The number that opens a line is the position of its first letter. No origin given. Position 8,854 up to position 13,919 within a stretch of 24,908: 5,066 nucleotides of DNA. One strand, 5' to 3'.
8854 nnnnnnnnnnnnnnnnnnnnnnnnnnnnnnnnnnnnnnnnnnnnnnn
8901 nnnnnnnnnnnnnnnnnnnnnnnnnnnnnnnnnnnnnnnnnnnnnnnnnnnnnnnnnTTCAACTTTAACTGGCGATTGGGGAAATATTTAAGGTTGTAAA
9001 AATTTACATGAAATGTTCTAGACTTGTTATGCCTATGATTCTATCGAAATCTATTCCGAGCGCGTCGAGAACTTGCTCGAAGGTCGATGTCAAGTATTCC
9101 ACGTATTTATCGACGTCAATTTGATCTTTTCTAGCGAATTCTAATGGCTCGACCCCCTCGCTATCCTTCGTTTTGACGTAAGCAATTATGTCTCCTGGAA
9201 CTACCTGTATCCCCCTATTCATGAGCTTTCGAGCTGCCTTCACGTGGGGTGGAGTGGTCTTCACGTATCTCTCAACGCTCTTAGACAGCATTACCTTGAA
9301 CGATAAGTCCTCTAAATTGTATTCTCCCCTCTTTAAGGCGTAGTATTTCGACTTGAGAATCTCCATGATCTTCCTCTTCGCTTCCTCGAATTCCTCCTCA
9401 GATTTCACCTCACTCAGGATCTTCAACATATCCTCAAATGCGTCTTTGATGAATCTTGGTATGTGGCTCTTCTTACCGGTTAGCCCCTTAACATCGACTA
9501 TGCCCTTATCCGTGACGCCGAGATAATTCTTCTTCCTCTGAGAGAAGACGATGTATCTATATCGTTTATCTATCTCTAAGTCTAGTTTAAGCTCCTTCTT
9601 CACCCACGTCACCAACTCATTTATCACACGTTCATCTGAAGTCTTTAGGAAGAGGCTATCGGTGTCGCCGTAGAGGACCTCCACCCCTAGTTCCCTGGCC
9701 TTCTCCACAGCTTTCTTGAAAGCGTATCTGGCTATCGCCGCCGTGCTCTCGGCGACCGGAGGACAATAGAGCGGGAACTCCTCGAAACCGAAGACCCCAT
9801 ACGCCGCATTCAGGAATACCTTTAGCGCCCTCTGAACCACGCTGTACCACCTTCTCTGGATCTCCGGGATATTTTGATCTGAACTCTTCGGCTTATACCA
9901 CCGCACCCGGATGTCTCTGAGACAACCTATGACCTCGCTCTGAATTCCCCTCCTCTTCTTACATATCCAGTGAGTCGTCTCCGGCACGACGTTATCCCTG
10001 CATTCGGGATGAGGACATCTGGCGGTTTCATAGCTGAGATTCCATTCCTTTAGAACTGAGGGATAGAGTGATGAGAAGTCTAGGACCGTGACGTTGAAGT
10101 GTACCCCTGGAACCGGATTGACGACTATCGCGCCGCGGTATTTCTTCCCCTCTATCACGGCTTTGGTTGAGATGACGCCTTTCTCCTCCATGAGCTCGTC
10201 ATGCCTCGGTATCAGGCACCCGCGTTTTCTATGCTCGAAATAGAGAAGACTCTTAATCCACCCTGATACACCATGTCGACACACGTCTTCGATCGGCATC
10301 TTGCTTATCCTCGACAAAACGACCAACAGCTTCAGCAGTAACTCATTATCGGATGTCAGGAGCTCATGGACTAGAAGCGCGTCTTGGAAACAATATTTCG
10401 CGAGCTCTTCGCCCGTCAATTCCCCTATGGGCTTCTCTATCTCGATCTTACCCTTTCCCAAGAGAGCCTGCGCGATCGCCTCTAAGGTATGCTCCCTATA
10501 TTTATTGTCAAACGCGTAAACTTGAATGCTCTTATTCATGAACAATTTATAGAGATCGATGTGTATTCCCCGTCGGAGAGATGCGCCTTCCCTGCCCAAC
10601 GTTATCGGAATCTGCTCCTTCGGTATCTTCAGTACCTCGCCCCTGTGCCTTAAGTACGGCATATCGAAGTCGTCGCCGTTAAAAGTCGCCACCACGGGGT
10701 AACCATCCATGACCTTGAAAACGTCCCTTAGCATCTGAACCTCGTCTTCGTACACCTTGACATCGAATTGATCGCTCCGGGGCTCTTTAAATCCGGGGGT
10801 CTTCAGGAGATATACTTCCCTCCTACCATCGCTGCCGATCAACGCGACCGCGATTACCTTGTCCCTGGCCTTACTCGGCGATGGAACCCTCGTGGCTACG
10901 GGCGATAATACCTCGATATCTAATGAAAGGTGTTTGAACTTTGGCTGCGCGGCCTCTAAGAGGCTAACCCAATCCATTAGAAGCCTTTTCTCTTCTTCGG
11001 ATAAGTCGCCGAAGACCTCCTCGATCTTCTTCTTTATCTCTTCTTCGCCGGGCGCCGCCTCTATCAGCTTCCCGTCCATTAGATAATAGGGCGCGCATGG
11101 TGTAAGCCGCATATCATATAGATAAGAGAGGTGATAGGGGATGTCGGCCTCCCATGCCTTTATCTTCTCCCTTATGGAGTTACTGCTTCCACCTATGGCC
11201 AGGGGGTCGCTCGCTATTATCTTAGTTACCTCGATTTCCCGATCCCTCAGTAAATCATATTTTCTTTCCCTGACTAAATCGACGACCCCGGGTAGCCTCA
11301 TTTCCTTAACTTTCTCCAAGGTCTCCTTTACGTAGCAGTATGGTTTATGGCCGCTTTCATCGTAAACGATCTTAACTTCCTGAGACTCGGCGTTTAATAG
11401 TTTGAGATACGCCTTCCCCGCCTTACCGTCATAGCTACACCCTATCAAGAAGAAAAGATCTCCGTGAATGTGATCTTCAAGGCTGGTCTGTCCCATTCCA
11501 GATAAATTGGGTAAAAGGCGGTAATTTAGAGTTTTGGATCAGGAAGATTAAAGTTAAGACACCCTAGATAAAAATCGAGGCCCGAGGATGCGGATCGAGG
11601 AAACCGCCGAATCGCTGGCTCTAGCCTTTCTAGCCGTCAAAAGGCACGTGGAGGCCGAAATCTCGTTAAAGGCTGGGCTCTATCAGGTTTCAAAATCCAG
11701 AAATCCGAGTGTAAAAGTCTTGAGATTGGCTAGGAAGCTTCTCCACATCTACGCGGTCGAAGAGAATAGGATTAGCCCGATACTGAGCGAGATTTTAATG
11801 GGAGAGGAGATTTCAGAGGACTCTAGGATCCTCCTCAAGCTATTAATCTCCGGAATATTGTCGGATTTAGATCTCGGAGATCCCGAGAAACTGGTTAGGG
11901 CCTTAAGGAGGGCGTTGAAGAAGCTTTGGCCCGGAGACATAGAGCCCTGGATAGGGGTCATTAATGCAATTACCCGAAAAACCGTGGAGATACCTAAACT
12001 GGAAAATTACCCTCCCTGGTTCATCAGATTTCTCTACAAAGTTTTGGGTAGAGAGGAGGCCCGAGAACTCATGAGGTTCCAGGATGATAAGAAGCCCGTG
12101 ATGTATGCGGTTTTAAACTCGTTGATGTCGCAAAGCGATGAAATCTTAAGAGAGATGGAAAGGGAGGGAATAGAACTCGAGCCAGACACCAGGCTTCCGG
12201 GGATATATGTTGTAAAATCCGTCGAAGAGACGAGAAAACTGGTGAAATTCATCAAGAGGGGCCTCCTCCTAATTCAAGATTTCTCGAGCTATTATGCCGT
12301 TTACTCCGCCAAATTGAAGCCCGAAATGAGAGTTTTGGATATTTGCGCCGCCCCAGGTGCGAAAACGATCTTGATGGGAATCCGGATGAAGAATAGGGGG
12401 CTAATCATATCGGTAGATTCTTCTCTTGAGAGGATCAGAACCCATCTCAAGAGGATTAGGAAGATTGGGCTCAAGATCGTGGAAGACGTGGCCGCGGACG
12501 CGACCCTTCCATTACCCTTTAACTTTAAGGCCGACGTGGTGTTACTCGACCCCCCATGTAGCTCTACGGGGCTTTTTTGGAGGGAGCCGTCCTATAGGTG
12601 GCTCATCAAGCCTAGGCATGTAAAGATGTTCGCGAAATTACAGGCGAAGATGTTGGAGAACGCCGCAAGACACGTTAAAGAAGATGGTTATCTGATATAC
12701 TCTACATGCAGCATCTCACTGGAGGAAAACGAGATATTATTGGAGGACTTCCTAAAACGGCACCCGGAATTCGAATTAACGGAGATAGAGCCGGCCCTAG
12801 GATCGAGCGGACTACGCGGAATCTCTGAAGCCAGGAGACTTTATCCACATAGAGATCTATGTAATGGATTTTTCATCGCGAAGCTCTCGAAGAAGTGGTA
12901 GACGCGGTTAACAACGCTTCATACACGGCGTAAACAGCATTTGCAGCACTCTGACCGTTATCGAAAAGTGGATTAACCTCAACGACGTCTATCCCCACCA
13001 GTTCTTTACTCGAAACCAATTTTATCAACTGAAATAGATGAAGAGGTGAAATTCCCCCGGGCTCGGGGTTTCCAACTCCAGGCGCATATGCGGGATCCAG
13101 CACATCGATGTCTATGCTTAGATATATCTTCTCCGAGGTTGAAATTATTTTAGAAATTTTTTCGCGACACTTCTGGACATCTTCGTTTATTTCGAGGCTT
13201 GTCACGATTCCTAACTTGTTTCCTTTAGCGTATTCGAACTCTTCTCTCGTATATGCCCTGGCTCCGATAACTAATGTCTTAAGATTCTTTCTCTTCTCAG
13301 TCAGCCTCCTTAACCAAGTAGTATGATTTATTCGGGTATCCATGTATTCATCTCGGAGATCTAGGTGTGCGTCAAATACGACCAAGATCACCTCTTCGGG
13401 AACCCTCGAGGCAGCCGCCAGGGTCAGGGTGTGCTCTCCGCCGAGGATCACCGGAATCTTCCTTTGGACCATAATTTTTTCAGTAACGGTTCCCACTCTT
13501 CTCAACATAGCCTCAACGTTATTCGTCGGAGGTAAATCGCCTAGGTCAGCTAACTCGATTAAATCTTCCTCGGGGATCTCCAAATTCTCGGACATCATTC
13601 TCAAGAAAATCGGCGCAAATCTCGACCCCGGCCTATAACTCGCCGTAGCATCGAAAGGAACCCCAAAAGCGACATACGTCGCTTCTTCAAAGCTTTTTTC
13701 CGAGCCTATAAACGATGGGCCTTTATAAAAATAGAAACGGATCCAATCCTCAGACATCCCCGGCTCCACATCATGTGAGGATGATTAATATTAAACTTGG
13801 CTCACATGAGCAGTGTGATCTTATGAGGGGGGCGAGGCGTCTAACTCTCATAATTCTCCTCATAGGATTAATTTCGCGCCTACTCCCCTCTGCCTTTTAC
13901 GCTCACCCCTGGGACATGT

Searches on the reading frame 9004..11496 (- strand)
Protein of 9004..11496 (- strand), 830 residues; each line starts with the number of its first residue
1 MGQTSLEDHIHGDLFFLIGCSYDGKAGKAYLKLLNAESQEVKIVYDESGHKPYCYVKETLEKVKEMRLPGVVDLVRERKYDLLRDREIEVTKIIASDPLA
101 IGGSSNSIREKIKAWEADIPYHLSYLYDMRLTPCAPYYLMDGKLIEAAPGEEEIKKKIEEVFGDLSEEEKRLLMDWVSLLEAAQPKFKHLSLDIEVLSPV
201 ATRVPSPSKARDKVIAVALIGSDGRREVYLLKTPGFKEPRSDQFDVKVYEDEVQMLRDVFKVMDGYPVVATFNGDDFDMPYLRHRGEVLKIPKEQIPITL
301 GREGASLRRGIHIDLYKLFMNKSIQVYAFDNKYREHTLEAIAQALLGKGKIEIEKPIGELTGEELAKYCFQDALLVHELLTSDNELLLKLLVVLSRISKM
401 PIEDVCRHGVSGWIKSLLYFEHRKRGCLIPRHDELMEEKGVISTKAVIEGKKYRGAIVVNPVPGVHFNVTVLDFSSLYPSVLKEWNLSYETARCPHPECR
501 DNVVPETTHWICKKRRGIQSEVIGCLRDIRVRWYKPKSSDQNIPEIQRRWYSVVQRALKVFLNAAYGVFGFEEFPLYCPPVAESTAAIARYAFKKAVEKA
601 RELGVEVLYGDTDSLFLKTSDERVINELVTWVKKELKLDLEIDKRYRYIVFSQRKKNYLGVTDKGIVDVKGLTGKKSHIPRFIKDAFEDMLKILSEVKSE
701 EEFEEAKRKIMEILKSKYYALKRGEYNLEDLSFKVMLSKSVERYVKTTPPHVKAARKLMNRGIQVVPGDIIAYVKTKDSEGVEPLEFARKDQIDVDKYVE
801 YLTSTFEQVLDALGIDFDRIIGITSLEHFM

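Call 7: search_protein_families(library=pfam, proteins=[window:9004-11496:-])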
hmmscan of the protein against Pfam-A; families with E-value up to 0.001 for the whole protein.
window:9004-11496:- (830 aa): 3 families
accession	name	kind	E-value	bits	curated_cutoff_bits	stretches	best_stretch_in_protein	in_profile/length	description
PF00136.26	DNA_pol_B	-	6.8e-46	157.4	23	1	402-808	3-448/453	DNA polymerase family B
PF03104.25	DNA_pol_B_exo1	-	7e-18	65.4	23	1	113-322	2-231/242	DNA polymerase family B, exonuclease domain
PF13482.12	RNase_H_2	-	1.8e-06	28.4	22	1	245-347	37-115/165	RNase_H superfamily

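Call 19: search_protein_families(library=ncbifam, proteins=[window:9004-11496:-], max_evalue=0.001)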
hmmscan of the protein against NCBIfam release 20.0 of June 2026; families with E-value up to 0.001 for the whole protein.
window:9004-11496:- (830 aa): 9 families
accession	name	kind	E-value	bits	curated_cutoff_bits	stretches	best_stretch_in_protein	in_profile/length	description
NF004417.0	PRK05761.1-3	equivalog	0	1068.9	780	1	16-823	39-854/858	DNA-directed DNA polymerase I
NF004419.0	PRK05761.1-5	equivalog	1.1e-290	966.8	1285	1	15-829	102-929/932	DNA-directed DNA polymerase I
NF004415.0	PRK05761.1-1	equivalog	5.4e-251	835.2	1289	1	10-829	46-873/883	DNA-directed DNA polymerase I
NF004416.0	PRK05761.1-2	equivalog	2e-38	132.2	516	1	391-814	260-650/665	type B DNA-directed DNA polymerase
TIGR00592.1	pol2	superfamily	4.6e-37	127.6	239.95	1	449-782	794-1136/1176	DNA polymerase (pol2)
NF004421.0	PRK05762.1-2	equivalog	4.7e-37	127.7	570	1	49-821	42-788/795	DNA polymerase II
NF004418.0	PRK05761.1-4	subfamily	1.7e-31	109.2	692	1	394-816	268-696/717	type B DNA-directed DNA polymerase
NF004422.0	PRK05762.1-4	equivalog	1.4e-25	89.8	1103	2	183-619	149-557/789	DNA polymerase II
NF004420.0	PRK05762.1-1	equivalog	1.4e-18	67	1435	1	217-618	168-552/783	DNA polymerase II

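Call 70: search_solved_structures(query=window:9004-11496:-, max_evalue=1e-30)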
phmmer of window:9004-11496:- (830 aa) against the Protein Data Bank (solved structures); distinct sequences matched with E-value up to 1e-30: 36.
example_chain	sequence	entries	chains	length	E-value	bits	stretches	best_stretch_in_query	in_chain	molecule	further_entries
1s5j_A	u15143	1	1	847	9.2e-220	735.3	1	6-829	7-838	DNA polymerase I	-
5mdn_A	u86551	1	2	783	2.2e-56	194.9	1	105-814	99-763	DNA polymerase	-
1wns_A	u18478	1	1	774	5.2e-44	154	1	248-814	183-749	DNA POLYMERASE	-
4k8z_A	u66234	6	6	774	6.4e-44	153.7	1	248-814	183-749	DNA polymerase | DNA polymerase,DNA polymerase,DNA polymerase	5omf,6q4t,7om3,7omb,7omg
5vu5_A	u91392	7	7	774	6.8e-44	153.6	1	248-814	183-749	DNA polymerase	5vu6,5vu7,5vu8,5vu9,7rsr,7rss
1wn7_A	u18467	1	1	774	9.4e-44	153.1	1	248-814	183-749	Family B DNA Polymerase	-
8s84_A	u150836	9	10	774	2.7e-43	151.6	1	248-814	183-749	DNA polymerase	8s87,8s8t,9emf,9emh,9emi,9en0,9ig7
1tgo_A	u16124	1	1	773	4.8e-43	150.8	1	247-814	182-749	PROTEIN (THERMOSTABLE B DNA POLYMERASE)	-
1qht_A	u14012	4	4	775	5.5e-43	150.6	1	247-814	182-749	PROTEIN (DNA POLYMERASE) | DNA polymerase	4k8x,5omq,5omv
6wya_A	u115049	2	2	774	1.3e-42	149.3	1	248-814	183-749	DNA polymerase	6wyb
6is7_A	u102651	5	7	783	3.1e-42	148.1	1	247-814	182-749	DNA polymerase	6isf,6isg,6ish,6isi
7tqw_A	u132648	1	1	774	4e-42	147.7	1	248-814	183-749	DNA polymerase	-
7rsu_A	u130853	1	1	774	4.9e-42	147.4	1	248-814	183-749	DNA polymerase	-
2xhb_A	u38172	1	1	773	5.7e-42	147.2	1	247-814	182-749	DNA POLYMERASE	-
2vwj_A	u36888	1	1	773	6.8e-42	147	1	247-814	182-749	DNA POLYMERASE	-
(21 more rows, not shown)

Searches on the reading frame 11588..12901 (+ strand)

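Call 18: search_protein_families(library=pfam, proteins=[window:11588-12901:+], max_evalue=0.001)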
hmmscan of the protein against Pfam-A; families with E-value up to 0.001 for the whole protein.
window:11588-12901:+ (437 aa): 5 families
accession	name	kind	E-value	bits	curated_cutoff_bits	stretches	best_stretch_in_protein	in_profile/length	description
PF01189.24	Methyltr_RsmB-F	-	4.4e-44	151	27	1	242-433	5-198/199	16S rRNA methyltransferase RsmB/F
PF13847.12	Methyltransf_31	-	1.5e-07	31.6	27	1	244-379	2-114/145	Methyltransferase domain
PF22458.1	RsmF-B_ferredox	-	0.00048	20.6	27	0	141-204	1-62/74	Methyltr_RsmF/B-like, ferredoxin-like domain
PF01728.25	FtsJ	-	0.00059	20.2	24.1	1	242-375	17-141/181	FtsJ-like methyltransferase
PF01135.25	PCMT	-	0.00095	19.4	20.3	0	242-305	70-133/210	Protein-L-isoaspartate(D-aspartate) O-methyltransferase (PCMT)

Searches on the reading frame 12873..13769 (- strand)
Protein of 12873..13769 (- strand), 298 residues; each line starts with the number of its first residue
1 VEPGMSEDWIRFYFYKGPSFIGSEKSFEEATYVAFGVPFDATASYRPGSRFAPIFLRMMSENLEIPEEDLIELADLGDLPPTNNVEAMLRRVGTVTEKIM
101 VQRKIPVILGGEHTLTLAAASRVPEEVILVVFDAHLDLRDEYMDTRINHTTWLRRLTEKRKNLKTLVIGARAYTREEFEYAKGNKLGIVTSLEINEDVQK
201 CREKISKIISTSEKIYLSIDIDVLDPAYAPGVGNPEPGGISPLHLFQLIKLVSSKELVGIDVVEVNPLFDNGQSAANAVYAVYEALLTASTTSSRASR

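Call 50: search_protein_families(library=pfam, proteins=[window:12873-13769:-], max_evalue=0.001)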
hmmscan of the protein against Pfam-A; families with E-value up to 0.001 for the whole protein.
window:12873-13769:- (298 aa): 1 family
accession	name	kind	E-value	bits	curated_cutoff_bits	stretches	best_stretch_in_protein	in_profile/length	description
PF00491.26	Arginase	-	1.7e-67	228.3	22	1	32-286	3-278/280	Arginase family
